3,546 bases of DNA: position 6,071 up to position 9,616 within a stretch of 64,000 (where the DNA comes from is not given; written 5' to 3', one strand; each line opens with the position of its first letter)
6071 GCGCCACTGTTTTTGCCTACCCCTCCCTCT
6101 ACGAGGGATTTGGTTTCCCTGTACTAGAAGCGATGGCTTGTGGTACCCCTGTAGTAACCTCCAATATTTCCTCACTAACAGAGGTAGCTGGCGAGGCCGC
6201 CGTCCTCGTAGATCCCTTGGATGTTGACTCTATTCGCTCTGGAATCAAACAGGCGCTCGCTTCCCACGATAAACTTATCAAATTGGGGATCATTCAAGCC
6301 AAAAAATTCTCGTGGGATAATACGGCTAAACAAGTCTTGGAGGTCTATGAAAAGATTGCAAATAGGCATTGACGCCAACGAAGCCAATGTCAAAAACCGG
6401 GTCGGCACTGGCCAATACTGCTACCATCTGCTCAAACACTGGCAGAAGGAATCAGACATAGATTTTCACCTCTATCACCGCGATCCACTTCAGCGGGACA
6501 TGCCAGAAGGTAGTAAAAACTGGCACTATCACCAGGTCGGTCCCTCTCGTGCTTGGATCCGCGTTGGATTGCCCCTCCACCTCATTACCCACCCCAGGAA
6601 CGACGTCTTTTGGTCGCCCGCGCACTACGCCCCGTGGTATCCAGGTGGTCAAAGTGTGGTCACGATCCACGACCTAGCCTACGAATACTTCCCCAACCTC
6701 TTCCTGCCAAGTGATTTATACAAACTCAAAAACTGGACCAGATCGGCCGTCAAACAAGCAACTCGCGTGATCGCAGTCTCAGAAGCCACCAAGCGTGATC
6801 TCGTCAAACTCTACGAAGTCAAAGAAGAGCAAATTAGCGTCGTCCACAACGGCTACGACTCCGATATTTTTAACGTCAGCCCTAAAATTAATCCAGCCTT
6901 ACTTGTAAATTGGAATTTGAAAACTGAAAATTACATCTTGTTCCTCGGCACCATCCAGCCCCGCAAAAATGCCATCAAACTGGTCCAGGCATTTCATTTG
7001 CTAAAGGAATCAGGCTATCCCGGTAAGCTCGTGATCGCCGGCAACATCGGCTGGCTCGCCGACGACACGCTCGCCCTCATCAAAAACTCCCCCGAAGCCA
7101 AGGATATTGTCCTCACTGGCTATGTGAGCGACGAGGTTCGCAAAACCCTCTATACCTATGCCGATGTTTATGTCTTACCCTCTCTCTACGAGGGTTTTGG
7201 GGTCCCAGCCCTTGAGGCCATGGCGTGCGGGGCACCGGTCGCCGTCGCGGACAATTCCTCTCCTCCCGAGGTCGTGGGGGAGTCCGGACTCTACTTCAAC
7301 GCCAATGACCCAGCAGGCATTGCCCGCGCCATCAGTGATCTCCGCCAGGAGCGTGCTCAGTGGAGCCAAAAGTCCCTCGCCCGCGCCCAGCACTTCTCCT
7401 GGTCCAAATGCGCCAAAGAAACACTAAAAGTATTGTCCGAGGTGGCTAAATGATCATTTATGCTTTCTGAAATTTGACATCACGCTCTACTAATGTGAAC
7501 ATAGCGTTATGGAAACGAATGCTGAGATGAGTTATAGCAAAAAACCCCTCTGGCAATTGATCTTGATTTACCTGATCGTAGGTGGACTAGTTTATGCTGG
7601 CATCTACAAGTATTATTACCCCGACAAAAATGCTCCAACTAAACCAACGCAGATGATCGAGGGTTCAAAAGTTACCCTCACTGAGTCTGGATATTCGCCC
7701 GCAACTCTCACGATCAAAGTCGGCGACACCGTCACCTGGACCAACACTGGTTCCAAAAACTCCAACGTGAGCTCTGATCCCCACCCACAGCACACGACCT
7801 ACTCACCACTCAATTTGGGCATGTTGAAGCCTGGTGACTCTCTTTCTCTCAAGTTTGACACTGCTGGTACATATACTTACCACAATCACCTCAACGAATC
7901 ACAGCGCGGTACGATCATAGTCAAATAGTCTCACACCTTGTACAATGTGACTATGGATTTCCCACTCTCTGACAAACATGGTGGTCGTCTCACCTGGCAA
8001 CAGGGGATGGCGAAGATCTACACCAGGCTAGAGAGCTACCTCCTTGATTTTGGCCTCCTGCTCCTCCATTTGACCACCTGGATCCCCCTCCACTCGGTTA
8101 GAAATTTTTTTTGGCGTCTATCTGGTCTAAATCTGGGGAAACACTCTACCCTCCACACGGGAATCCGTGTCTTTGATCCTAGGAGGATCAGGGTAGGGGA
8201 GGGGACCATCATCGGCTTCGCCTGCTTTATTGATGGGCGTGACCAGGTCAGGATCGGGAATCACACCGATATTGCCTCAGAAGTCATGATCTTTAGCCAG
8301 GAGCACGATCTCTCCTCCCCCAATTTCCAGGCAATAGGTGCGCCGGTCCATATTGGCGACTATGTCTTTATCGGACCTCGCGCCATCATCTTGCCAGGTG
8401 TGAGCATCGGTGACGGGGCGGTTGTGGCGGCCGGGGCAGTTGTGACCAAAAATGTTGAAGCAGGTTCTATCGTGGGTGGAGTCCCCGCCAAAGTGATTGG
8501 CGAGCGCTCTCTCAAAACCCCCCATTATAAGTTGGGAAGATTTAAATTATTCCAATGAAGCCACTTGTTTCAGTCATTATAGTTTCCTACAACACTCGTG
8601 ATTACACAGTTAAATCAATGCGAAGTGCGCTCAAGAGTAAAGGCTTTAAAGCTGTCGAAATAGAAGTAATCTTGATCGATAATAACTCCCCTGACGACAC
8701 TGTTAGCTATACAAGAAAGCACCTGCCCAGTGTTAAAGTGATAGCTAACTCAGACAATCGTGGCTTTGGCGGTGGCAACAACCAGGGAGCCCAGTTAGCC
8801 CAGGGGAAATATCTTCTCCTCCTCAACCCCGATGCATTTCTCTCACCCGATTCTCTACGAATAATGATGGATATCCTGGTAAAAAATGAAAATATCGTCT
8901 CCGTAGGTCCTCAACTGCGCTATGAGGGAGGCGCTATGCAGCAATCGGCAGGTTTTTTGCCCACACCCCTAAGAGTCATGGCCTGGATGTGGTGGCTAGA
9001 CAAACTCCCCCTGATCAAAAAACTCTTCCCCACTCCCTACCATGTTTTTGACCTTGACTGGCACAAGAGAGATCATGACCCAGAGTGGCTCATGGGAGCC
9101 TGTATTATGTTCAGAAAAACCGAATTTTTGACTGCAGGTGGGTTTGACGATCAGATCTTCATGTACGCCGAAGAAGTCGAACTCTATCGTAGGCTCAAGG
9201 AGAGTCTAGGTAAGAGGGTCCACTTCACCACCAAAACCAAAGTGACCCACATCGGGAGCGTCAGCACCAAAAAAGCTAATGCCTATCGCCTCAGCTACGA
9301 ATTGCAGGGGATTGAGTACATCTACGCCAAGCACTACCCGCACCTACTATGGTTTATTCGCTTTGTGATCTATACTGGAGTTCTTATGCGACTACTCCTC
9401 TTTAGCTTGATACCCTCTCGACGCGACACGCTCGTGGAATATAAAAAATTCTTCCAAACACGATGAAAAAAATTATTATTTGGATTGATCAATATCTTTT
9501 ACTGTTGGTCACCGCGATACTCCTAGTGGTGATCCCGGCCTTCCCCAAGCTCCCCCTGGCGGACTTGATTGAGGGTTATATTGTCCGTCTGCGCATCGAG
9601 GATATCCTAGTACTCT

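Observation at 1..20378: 20-kb glycan assembly island: candidate protein-glycosylation / surface-glycan system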

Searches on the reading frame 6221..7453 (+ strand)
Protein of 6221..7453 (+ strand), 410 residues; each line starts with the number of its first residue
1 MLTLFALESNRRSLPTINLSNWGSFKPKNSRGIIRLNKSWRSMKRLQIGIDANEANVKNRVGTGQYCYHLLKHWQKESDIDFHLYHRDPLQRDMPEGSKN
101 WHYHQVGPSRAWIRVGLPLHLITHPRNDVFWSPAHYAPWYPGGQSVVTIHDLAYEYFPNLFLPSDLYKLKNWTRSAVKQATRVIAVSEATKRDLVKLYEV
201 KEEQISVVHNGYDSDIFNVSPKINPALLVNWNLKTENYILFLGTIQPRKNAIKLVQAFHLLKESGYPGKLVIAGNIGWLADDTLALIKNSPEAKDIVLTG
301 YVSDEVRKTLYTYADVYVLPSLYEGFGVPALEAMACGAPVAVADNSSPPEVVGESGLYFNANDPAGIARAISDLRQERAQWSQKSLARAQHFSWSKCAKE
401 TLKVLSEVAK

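Call 7: search_protein_families(library=pfam, proteins=[window:6221-7453:+], max_evalue=0.01)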
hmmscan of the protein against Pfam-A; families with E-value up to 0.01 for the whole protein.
window:6221-7453:+ (410 aa): 5 families
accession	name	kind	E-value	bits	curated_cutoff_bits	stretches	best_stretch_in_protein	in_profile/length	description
PF00534.26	Glycos_transf_1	-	2.4e-29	102.5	26.4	1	234-377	13-158/172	Glycosyl transferases group 1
PF13692.12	Glyco_trans_1_4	-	1.3e-26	94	27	1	237-374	2-139/142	Glycosyl transferases group 1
PF13439.12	Glyco_transf_4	-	4.3e-15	56.6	28.5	1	62-215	3-169/170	Glycosyltransferase Family 4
PF20706.3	GT4-conflict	-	2.5e-10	40.3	26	1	174-355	141-323/385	Family 4 Glycosyltransferase in conflict systems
PF13579.12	Glyco_trans_4_4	-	3e-05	24.9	29.7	1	142-211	94-158/158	Glycosyl transferase 4-like domain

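Call 52: search_protein_families(library=ncbifam, proteins=[window:6353-7453:+], max_evalue=0.00001)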
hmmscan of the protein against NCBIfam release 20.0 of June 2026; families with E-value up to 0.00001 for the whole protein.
window:6353-7453:+ (366 aa): 25 families
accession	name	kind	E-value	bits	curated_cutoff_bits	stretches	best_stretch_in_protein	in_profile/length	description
TIGR04047.1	MSMEG_0565_glyc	hypoth_equivalog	4.9e-35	121.3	259.85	1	124-360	127-370/373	MSMEG_0565 family glycosyltransferase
TIGR02149.1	glgA_Coryne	subfamily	2.2e-30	106.1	302.4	1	122-364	130-390/391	glycogen synthase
TIGR04157.1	glyco_rSAM_CFB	subfamily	3.9e-23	82.1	400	1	127-304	161-335/406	TIGR04157 family glycosyltransferase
TIGR03449.1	mycothiol_MshA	equivalog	4.7e-22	78.5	462.5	1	132-363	161-402/406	D-inositol-3-phosphate glycosyltransferase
TIGR04063.1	stp3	hypoth_equivalog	1.6e-20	73.4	442.05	1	129-348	151-374/397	TIGR04063 family PEP-CTERM/XrtA system glycosyltransferase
TIGR03999.1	thiol_BshA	equivalog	2.9e-20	72.5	273.7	1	125-355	134-364/375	N-acetyl-alpha-D-glucosaminyl L-malate synthase BshA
NF038295.1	EPS_HpsP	equivalog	1.2e-18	67.3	550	1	186-364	200-387/388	hormogonium polysaccharide biosynthesis glycosyltransferase HpsP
TIGR03088.1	stp2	hypoth_equivalog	1.6e-18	66.9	409.05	1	136-360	137-369/374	TIGR03088 family PEP-CTERM/XrtA system glycosyltransferase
NF041876.1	EPS_EpsE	equivalog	3.1e-17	62.9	400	1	142-340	168-368/389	exopolysaccharide biosynthesis GT4 family glycosyltransferase EpsE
NF041010.1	glycosy_Agl16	equivalog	8.6e-17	61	575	1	128-363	126-350/352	glycosylation protein Agl16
NF053513.1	Gtran_IagA_BgsA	equivalog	2.5e-15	56.3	460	1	100-364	68-331/333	LTA glycolipid anchor biosynthesis glycosyltransferase, IagA/BgsA family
NF050063.1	ProtGlycPglJ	equivalog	3.3e-15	56.2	500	1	133-360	142-362/363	N-acetylgalactosamine-N,N'-diacetylbacillosaminyl-diphospho-undecaprenol 4-alpha-N-acetylgalactosaminyltransferase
NF012028.0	PRK15484.1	subfamily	5.9e-14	51.9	618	1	155-354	157-363/380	lipopolysaccharide N-acetylglucosaminyltransferase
NF053787.1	GlcN_PG_synth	equivalog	1.2e-12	47.3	480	1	132-364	140-359/361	N-acetylglucosaminyl phosphatidylglycerol synthase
NF047684.1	TeichurnBiosyTuaC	equivalog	3.5e-12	46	550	1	130-339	159-360/391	teichuronic acid biosynthesis protein TuaC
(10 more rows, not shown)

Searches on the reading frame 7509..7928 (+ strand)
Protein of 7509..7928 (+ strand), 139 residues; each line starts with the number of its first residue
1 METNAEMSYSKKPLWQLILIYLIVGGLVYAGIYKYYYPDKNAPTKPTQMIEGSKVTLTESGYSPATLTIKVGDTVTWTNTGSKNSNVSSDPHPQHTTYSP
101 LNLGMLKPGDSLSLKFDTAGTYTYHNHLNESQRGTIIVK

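Call 7: search_protein_families(library=pfam, proteins=[window:7509-7928:+], max_evalue=0.01)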
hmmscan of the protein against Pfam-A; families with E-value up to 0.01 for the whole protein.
window:7509-7928:+ (139 aa): 2 families
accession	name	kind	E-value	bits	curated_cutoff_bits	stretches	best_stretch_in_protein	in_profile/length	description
PF13473.12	Cupredoxin_1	-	8.2e-09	35.9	27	1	53-138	23-104/104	Cupredoxin-like domain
PF00127.26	Copper-bind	-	4.7e-06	27.4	21.2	1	62-126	14-84/99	Copper binding proteins, plastocyanin/azurin family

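Call 13: search_protein_families(library=ncbifam, proteins=[window:7509-7928:+], max_evalue=0.01)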
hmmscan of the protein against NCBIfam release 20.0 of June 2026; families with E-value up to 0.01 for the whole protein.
window:7509-7928:+ (139 aa): 4 families
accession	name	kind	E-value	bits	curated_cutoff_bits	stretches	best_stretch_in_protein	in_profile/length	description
TIGR02657.1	amicyanin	equivalog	8.8e-10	38.8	110.2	1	62-138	8-82/83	amicyanin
TIGR02656.1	cyanin_plasto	equivalog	1.9e-08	34.6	87.85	1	61-138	13-98/99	plastocyanin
TIGR03102.1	halo_cynanin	subfamily_domain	0.00014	21.9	93.8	1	55-138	32-114/115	halocyanin domain-containing protein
TIGR03786.1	strep_pil_rpt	domain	0.0029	17.8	31.85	0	114-125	4-15/70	streptococcal pilin isopeptide linkage domain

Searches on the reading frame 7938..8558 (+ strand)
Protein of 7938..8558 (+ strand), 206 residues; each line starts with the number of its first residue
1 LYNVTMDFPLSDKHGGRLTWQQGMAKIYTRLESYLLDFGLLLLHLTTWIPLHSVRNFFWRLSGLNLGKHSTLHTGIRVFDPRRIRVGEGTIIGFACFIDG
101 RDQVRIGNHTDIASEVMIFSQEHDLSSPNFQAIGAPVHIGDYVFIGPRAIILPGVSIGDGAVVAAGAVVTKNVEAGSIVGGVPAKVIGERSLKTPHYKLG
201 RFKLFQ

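Call 7: search_protein_families(library=pfam, proteins=[window:7938-8558:+], max_evalue=0.01)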
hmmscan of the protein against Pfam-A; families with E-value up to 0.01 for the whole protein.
window:7938-8558:+ (206 aa): 3 families
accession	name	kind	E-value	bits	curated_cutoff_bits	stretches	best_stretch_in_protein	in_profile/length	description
PF00132.30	Hexapep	-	5e-12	45.4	27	1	137-171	2-36/36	Bacterial transferase hexapeptide (six repeats)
PF14602.12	Hexapep_2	-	9.3e-11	41.7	27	1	136-171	1-34/34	Hexapeptide repeat of succinyl-transferase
PF25084.1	LbH_EIF2B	-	0.0028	18.1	54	0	106-176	41-100/105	EIF2B subunit epsilon LbH domain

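Call 13: search_protein_families(library=ncbifam, proteins=[window:7938-8558:+], max_evalue=0.01)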
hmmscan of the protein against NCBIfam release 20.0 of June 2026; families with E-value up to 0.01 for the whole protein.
window:7938-8558:+ (206 aa): 45 families (the best 25 are shown)
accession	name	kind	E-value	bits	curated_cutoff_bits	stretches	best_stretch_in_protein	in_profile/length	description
NF007797.0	PRK10502.1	subfamily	1.8e-27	96.2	192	1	45-191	34-180/183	WcaF family extracellular polysaccharide biosynthesis acetyltransferase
NF058585.1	HptprglPActTf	PfamEq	1.5e-22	79.9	300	2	104-191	78-161/172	heptaprenylglyceryl phosphate O-acetyltransferase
NF007499.0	PRK10092.1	equivalog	4.4e-22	78.7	314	1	83-187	73-180/183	maltose O-acetyltransferase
NF007240.0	PRK09677.1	equivalog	1.1e-19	70.7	243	1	74-194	56-188/192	putative lipopolysaccharide biosynthesis O-acetyl transferase WbbJ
TIGR03532.1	DapD_Ac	equivalog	2.1e-18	66.8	231.75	1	85-194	118-218/231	2,3,4,5-tetrahydropyridine-2,6-dicarboxylate N-acetyltransferase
TIGR04008.1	WcaF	equivalog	5.8e-18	65.4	326.3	1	48-190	34-178/180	colanic acid biosynthesis acetyltransferase WcaF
NF038307.1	EPS_acetyl_HpsU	equivalog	1.5e-17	63.8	305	1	49-186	37-174/178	hormogonium polysaccharide biosynthesis acetyltransferase HpsU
TIGR03570.1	NeuD_NnaD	subfamily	1.7e-16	60.4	160.8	1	82-185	98-202/202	NeuD/PglB/VioB family sugar acetyltransferase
TIGR03308.1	phn_thr-fam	hypoth_equivalog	7.2e-16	58.6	201.65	1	136-190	108-162/204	phosphonate metabolim protein, transferase hexapeptide repeat family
NF000311.1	Vat_ABCDEFH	equivalog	7.7e-16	58.3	300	1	118-191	90-165/201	Vat family streptogramin A O-acetyltransferase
NF033468.1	stregram_VatI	exception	5.8e-15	55.6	415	1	90-190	60-166/208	streptogramin A O-acetyltransferase Vat(I)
NF000490.1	chloram_CatB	equivalog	1.2e-14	54.2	350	1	100-190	68-164/210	type B chloramphenicol O-acetyltransferase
NF007076.0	PRK09527.1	equivalog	1.5e-14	53.9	347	1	82-203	74-198/203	galactoside O-acetyltransferase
NF041874.1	EPS_EpsC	equivalog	5.6e-14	52.2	150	1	83-189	61-166/168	serine O-acetyltransferase EpsC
NF000504.1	stregram_VatH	exception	1.2e-13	51.5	475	1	125-191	104-172/216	streptogramin A O-acetyltransferase Vat(H)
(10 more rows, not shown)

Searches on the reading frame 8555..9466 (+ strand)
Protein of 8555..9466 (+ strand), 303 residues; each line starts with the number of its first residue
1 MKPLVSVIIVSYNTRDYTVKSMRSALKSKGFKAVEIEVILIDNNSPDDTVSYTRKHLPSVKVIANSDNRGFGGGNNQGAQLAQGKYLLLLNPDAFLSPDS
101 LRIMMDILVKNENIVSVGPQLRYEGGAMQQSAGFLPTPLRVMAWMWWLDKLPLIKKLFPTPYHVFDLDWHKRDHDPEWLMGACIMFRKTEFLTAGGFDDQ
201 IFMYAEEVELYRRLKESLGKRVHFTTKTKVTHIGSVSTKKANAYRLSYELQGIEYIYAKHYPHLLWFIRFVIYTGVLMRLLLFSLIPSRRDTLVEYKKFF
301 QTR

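Call 7: search_protein_families(library=pfam, proteins=[window:8555-9466:+], max_evalue=0.01)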
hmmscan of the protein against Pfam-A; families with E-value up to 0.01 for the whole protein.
window:8555-9466:+ (303 aa): 3 families
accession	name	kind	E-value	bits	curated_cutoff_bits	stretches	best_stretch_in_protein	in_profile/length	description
PF00535.33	Glycos_transf_2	-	2.7e-23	83.2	23.3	1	6-126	1-121/168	Glycosyl transferase family 2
PF10111.15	Glyco_tranf_2_2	-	9.6e-10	38.8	27.3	1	7-108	2-106/276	Glycosyltransferase like family 2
PF13641.12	Glyco_tranf_2_3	-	5.3e-08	33.6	27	1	5-233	3-212/230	Glycosyltransferase like family 2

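Call 52: search_protein_families(library=ncbifam, proteins=[window:8555-9466:+], max_evalue=0.00001)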
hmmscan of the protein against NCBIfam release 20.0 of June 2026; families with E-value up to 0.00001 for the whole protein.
window:8555-9466:+ (303 aa): 12 families
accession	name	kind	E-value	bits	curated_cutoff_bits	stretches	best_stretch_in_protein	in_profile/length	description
NF041875.1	EPS_EpsD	equivalog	2.7e-16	59.9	370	1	5-119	1-115/325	exopolysaccharide biosynthesis glycosyltransferase EpsD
TIGR04283.1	glyco_like_mftF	equivalog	5.5e-12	45.7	182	1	5-113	1-102/221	TIGR04283 family arsenosugar biosynthesis glycosyltransferase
TIGR03965.1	mycofact_glyco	equivalog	8.8e-12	44.6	280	0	5-120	76-190/467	mycofactocin biosynthesis glycosyltransferase MftF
TIGR03937.1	PgaC_IcaA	equivalog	1.2e-11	44.2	422.3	1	3-117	45-159/407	poly-beta-1,6-N-acetyl-D-glucosamine synthase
NF041394.1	GtaseAglG_Halo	equivalog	1.9e-11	43.8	440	1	5-123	3-121/304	glucosyl-dolichyl phosphate glucuronosyltransferase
NF007482.0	PRK10073.1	equivalog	2.1e-09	36.8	423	1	2-112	5-114/334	glycosyltransferase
NF047683.1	TeichurnBiosyTuaG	equivalog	4.5e-09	36.3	400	1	2-114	5-117/252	teichuronic acid biosynthesis protein TuaG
TIGR04009.1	wcaE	equivalog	6.5e-09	35.4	369.2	1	4-122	2-121/248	colanic acid biosynthesis glycosyltransferase WcaE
TIGR03111.1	glyc2_xrt_Gpos1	hypoth_equivalog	1.9e-07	30.3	363.95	1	3-117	49-165/439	TIGR03111 family XrtG-associated glycosyltransferase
NF050050.1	ProtGlycPglI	equivalog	2.3e-07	30.5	500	1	3-106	2-106/306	GalNAc(5)-diNAcBac-PP-undecaprenol beta-1,3-glucosyltransferase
TIGR01556.1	rhamnosyltran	subfamily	2e-06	27.2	200.55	1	30-121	16-112/281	rhamnosyltransferase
NF053739.1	GlytfEpsEBac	equivalog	5.9e-06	25.5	450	1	3-118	1-117/265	glycosyltransferase EpsE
